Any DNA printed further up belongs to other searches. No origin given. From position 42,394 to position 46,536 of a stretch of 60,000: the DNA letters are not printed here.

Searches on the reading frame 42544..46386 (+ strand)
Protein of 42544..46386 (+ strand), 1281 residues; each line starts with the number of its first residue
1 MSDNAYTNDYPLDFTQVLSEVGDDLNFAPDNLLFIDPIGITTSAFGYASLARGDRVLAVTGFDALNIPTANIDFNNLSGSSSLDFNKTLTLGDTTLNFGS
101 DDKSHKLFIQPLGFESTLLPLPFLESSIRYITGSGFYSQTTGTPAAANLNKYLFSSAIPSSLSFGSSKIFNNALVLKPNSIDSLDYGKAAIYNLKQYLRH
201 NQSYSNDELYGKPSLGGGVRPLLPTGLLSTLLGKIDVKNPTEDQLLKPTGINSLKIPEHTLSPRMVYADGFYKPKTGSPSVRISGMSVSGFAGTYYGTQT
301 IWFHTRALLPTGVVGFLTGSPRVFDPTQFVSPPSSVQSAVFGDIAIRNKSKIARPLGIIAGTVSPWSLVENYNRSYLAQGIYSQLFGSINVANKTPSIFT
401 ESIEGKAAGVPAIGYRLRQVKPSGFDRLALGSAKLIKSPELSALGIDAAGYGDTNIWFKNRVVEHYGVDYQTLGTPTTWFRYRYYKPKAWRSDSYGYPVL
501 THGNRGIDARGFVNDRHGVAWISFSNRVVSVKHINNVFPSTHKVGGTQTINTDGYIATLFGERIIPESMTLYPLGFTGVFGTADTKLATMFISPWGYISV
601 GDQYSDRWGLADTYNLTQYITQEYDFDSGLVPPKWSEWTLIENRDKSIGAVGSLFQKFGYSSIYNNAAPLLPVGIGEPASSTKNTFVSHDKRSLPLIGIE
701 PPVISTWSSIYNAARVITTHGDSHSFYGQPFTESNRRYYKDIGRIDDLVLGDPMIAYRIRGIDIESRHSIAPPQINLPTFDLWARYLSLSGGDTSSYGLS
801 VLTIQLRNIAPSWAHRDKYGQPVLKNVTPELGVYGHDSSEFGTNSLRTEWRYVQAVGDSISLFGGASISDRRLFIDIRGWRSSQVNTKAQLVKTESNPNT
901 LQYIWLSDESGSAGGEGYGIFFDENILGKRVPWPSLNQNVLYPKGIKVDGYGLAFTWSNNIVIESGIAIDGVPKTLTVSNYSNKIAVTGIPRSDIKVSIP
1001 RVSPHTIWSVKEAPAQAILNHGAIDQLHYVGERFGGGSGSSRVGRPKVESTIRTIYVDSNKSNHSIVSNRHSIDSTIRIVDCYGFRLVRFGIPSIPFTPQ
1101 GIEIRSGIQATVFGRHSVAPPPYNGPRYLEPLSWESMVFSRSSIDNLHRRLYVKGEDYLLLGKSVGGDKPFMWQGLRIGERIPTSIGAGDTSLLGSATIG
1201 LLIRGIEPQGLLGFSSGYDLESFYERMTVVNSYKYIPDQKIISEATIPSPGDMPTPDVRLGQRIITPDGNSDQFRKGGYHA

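Call 46: search_protein_families(library=phrogs, proteins=[window:42544-46386:+], max_evalue=0.00001)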
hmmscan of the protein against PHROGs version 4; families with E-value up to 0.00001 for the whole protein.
window:42544-46386:+ (1281 aa): 1 family
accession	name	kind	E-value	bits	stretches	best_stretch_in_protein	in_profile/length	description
phrog_11272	-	unknown function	9.8e-217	723.6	1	226-1278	20-1040/1041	-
